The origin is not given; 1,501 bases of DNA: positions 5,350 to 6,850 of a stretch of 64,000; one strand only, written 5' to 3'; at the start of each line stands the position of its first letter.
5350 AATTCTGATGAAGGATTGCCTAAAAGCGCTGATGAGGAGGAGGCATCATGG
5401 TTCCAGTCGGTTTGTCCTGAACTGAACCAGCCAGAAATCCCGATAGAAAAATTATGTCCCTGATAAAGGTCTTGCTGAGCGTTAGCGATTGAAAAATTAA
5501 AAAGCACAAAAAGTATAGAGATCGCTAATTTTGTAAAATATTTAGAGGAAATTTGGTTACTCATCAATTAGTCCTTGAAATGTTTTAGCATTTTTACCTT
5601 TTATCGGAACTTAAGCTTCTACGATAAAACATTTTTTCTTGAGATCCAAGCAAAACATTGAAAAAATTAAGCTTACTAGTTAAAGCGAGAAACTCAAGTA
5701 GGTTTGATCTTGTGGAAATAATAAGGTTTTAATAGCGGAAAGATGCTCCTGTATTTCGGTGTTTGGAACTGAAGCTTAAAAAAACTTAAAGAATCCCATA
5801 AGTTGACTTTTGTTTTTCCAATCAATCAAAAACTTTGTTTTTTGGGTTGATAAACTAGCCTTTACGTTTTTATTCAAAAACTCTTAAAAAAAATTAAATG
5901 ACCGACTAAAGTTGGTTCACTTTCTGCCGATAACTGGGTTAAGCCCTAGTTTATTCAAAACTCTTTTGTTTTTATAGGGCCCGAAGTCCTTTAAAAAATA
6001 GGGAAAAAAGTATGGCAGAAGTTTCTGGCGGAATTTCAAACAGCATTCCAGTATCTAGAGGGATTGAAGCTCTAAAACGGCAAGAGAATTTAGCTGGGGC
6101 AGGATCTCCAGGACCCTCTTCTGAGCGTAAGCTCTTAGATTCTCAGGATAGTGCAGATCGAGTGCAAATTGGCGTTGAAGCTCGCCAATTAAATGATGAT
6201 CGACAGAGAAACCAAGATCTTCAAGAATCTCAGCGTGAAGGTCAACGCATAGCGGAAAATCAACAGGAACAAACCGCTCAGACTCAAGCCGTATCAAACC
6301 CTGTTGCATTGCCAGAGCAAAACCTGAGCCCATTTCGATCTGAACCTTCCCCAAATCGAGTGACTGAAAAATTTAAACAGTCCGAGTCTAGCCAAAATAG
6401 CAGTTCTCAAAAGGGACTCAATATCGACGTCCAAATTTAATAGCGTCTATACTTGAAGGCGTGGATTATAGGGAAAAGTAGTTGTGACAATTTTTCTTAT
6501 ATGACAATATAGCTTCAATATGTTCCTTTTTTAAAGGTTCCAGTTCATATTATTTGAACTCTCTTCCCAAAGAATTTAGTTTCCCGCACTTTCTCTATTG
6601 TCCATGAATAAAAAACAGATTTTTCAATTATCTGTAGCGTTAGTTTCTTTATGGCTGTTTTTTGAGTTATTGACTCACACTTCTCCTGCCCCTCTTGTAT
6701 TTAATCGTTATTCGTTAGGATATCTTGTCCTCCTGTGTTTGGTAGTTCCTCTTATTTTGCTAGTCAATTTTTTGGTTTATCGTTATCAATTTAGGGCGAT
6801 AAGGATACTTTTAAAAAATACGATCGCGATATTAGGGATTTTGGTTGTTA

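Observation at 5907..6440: Consensus FliA promoter drives a 142-aa disordered Q/E/S-rich protein far from the flagellin array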

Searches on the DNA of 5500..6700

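Call 63: search_rna_families(source=window, start=5500, end=6700, threshold=evalue, max_evalue=1)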
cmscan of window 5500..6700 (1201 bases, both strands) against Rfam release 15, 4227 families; matches with E-value up to 1: 0.
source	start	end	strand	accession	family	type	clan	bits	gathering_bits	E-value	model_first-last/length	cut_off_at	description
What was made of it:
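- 5935..6011 (+): Predicted 5' leader of about 70 nt, with the inferred start near 5940-5942. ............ (5935-5946) is conserved. A Shine-Dalgarno-like AGGGA lies at 6000-6004, 7 nt before the ATG. No Rfam match (call 63).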

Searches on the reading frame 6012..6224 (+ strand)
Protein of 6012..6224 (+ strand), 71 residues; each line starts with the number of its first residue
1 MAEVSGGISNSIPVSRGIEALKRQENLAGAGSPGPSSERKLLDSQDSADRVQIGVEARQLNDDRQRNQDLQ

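Call 20: search_protein_families(library=pfam, proteins=[window:6012-6224:+], max_evalue=10)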
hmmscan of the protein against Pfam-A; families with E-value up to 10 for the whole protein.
seq(71 aa): 0 families

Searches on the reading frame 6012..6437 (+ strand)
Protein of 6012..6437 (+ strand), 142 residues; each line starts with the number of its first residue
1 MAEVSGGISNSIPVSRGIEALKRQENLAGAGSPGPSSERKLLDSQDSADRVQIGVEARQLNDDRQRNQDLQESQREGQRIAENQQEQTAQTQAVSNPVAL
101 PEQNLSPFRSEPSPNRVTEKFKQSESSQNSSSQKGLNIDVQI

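Call 3: search_protein_families(library=pfam, proteins=[window:6012-6437:+], max_evalue=10)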
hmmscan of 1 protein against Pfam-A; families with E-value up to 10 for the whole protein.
window:6012-6437:+ (142 aa): 0 families

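Call 4: search_protein_families(library=ncbifam, proteins=[window:6012-6437:+], max_evalue=10)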
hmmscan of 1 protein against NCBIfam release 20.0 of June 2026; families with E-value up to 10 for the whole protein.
window:6012-6437:+ (142 aa): 1 family
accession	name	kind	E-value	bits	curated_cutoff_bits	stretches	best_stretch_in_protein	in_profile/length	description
NF043060.1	MAP_0585_fam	equivalog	0.46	10.4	170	1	4-129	20-142/319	MAP_0585 family protein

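Call 8: find_homologous_proteins(query=window:6012-6437:+, max_evalue=0.01)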
Query window:6012-6437:+ (142 aa): 10 proteins with E <= 0.01 among 19 candidates.
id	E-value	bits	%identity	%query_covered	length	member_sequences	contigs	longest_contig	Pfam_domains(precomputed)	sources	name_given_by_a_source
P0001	8.9e-79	280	100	100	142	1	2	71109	-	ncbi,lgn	-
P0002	3.6e-65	236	86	100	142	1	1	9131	-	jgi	jgi:hypothetical protein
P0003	7.5e-62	225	82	100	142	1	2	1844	-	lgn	-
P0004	1.2e-60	221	81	100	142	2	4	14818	-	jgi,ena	-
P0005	5.0e-58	213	78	100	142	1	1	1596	-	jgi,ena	-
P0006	4.1e-57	210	77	100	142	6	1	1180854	-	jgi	jgi:hypothetical protein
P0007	1.2e-56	208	77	100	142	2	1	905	-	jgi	jgi:hypothetical protein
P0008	2.1e-56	207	77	100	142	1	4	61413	-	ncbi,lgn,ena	-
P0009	3.8e-54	200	73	100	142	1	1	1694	-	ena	-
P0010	2.7e-25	107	70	61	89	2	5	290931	-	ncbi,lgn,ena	-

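Call 11: find_related_loci(query=A1, collection=genome_contigs, flank=5000)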
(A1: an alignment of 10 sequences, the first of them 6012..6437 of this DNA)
Query A1 (142 aa) in genome_contigs; peptide patterns used: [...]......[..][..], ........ (x = any residue, [..] = any of these).
76 stretches matched a pattern; 4 encode a relative of the query (tblastn E <= 1e-3); 4 distinct loci.
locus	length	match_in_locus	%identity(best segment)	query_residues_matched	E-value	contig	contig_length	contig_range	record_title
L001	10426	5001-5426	78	1-142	1e-69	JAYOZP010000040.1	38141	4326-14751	MAG: Nitrospinales bacterium isolate 139561_S162_rosella_bins.tsv.096 NODE_1092_length_38141_cov_6.898099, whole genome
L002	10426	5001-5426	77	1-142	4e-62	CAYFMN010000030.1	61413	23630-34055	MAG TPA_asm: uncultured Nitrospinota bacterium isolate ERP019367_co1_96 genome assembly, contig: NODE_593_length_61413_c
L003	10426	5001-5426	77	1-142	3e-55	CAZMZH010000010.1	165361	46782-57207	MAG TPA_asm: uncultured Nitrospinota bacterium isolate binchicken_co46_550 genome assembly, contig: NODE_92_length_16536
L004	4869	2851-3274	70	1-142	1e-40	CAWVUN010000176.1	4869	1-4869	MAG TPA_asm: uncultured bacterium isolate ERR3589563_binner13_82 genome assembly, contig: ERZ7462600.18589, whole genome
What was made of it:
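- On FliA (sigma-28) dependent promoter class: There are no expression data. fliA is not in the window, and the one permitted genome scan was spent on finding orthologues (call 11).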

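Call 19: search_protein_families(library=pfam, alignment_id=A1, max_evalue=10)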
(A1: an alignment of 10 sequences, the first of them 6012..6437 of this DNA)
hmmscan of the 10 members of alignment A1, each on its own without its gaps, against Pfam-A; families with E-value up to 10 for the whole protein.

A. member 1, window:6012-6437:+ (142 aa): 0 families

B. families by the number of members that match (of 10 scanned): 1 family
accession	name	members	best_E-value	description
PF17613.7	motB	1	0.18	Modifier of transcription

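Call 23: search_solved_structures(query=A1, max_evalue=10, show_alignments=3)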
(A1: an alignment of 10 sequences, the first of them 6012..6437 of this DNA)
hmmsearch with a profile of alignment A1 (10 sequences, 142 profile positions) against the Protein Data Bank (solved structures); distinct sequences matched with E-value up to 10: 1.
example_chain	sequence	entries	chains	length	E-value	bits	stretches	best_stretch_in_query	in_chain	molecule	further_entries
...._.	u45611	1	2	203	1.9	11.8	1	35-76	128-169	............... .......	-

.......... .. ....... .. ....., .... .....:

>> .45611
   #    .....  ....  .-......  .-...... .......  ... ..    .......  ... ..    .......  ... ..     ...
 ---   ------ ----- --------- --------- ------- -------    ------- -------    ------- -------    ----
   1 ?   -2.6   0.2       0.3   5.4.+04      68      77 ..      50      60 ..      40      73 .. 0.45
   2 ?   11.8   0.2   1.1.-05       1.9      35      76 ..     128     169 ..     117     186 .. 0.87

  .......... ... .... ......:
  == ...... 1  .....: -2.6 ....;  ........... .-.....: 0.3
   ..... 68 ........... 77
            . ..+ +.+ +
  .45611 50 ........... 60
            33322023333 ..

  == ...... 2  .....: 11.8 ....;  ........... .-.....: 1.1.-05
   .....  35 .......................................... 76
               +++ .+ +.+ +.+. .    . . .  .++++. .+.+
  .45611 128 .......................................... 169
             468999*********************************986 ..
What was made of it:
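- Tried and rejected: Against PDB sequences it gave one noise hit at E=1.9 (call 23).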

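Call 26: search_protein_representatives(alignment_id=A1)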
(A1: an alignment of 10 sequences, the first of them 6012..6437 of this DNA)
Query: 10 sequences, 142 profile positions. Proteins with E-value up to 0.001 (for the whole library): 1; up to 1e-10: 1; up to 1e-30: 1. The best 1 are listed.
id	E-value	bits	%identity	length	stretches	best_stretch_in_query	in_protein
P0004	5.6e-82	289.1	-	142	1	1-142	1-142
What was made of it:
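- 6012..6440 (+): Protein-coding gene of 142 aa plus stop. The product is an orphan, acidic, Q/E/S/N-rich, largely disordered protein. Call 26 (no relatives outside its own 50% cluster among 1.84 billion representatives).
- Tried and rejected: The family profile found only its own cluster among 1.84 billion representatives (call 26).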

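Call 27: predict_structure(alignment_id=A1)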
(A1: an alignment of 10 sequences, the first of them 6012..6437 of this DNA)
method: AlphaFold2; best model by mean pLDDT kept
length: 142 residues; sequences in the alignment: 10
mean_pLDDT: 61.2   pTM: 0.24
mean pLDDT of the five models: 61.2, 60.3, 59.6, 55.5, 53.7
residues with pLDDT >= 90: 3; 70-90: 36; 50-70: 76; < 50: 27
segments of 3 or more residues with pLDDT < 50: 6-8, 28-33, 127-133
pLDDT, mean of each block of 10 residues (from residue 1): 46 50 49 52 59 79 89 86 78 61 53 53 47 55 52
secondary structure, 60 per line:
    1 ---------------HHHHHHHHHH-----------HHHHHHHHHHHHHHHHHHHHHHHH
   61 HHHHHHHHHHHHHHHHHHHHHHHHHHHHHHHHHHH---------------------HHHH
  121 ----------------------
elements in order: H16-25 H37-95 H117-120
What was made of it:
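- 6120..6296 (+): Predicted long alpha-helix, residues 37-95, rich in Q, E and R. It contains the conserved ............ (residues 49-60, nt 6156-6191). In the AlphaFold2 model, 10-residue block means of pLDDT run 79-89 over residues 51-90 (call 27).
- On FlgM (PF04316): Mean pLDDT is 61, and the protein is disordered outside residues 37-95 (call 27).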

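Call 36: find_encoding_contigs(protein=P0006, flank=10000, max_places=3)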
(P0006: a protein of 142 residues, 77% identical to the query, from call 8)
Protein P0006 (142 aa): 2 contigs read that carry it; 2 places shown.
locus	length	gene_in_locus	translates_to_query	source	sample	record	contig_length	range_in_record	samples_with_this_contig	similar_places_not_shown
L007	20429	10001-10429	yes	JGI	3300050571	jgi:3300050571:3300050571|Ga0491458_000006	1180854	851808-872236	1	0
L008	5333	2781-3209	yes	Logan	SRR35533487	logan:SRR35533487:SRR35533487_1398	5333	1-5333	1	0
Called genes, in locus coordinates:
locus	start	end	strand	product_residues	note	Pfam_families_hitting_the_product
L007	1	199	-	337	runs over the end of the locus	PF00142:Fer4_NifH (faint), PF01656:CbiA, PF09140:MipZ (weak), PF10609:ParA, PF13614:AAA_31, PF10609:ParA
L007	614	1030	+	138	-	PF14347:DUF4399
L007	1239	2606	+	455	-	PF00089:Trypsin (weak), PF13365:Trypsin_2, PF13432:TPR_16 (weak), PF14559:TPR_19 (weak), PF13424:TPR_12 (weak), PF00515:TPR_1 (weak), PF13414:TPR_11, PF14559:TPR_19, +17 more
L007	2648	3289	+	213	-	PF04231:Endonuclease_1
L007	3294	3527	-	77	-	-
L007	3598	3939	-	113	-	PF24875:DUF7736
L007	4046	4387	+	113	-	-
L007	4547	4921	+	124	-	PF00072:Response_reg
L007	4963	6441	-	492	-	-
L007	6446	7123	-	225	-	-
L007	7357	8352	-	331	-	PF13505:OMP_b-brl (faint), PF17251:Pom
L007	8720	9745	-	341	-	PF17251:Pom (weak)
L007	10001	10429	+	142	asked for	-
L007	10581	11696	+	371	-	-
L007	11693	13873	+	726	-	-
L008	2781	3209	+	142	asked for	-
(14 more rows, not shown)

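Call 68: list_cluster_members(proteins=[P0001, P0008])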
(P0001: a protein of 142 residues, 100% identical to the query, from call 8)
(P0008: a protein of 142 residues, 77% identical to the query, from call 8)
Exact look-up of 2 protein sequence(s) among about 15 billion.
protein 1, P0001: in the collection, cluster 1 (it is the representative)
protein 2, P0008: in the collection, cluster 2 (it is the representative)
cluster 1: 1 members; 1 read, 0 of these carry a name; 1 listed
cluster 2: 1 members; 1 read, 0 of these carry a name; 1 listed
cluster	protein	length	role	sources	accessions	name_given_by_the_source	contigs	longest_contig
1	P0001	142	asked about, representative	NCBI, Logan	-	-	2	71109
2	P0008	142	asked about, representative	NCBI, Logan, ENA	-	-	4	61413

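Call 69: find_encoding_contigs(protein=P0001, flank=1000, max_places=4)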
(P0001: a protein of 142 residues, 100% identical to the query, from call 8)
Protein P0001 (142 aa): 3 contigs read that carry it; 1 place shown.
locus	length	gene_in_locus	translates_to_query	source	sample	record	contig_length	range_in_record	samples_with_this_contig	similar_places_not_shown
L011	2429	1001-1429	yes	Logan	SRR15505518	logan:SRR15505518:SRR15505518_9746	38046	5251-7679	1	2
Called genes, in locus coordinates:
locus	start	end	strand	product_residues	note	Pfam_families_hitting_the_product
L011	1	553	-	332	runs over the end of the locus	PF17251:Pom (weak)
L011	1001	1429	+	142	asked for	-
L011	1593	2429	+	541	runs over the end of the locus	-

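Call 72: fold_search(model_id=the predicted structure, library=pdb)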
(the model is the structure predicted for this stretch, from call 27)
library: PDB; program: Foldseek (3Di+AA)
matches with E <= 10: 0; with E <= 0.001: 0
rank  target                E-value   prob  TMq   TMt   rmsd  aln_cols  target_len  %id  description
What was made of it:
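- Tried and rejected: The AlphaFold2 model had mean pLDDT 61 (call 27), and Foldseek against the PDB gave 0 matches (call 72).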
